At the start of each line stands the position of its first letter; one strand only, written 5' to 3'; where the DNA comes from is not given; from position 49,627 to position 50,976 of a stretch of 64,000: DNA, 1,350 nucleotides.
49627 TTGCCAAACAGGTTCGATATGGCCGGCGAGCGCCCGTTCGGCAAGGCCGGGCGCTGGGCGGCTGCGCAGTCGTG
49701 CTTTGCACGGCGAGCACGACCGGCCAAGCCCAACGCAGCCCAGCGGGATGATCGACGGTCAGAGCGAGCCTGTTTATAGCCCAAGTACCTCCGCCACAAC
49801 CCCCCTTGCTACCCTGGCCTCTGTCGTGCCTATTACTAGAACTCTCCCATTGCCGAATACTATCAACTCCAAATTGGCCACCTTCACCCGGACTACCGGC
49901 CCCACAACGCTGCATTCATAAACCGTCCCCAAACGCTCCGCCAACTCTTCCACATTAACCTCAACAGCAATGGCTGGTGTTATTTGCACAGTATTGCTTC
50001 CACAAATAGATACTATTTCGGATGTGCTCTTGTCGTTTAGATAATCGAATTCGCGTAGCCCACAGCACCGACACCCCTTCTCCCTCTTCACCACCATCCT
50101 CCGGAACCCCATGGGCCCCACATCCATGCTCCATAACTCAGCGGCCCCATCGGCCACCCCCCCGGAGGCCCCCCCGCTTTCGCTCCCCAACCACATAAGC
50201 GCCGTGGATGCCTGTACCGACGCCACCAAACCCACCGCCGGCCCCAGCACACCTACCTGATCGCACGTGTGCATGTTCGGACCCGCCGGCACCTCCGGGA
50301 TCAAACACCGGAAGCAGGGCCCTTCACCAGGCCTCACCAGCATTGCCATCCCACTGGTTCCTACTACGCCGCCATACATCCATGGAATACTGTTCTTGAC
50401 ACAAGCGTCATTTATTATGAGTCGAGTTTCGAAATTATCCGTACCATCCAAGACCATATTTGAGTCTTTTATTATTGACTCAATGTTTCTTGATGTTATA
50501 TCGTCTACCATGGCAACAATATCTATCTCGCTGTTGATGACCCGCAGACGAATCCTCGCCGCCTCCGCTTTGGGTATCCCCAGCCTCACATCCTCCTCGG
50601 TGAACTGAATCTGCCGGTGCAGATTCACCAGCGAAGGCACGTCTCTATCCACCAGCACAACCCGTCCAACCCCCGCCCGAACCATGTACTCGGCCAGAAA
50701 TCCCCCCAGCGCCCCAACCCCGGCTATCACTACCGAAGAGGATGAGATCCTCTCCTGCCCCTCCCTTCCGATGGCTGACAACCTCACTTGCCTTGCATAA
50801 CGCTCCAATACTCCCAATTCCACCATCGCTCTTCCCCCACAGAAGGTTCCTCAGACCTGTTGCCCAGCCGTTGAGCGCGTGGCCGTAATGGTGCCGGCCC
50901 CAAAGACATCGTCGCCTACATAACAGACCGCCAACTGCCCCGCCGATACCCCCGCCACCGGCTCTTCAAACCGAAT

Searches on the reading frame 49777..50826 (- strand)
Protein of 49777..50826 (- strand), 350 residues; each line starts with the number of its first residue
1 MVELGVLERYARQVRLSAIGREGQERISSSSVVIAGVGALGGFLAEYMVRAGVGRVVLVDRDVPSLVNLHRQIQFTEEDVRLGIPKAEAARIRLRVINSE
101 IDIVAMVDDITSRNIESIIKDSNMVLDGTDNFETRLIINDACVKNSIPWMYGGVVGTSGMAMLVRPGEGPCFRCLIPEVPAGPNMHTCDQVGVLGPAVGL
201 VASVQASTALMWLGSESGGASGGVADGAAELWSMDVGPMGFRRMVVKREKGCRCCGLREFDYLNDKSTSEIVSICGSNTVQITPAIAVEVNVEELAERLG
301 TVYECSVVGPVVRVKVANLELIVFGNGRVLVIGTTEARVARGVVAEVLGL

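Call 65: search_protein_families(library=pfam, proteins=[window:49777-50826:-], max_evalue=0.00001)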
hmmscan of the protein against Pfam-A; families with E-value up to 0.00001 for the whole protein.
window:49777-50826:- (350 aa): 1 family
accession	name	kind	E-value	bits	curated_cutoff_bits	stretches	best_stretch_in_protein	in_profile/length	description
PF00899.27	ThiF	-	4.3e-66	222.9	28.1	1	10-253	1-237/238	ThiF family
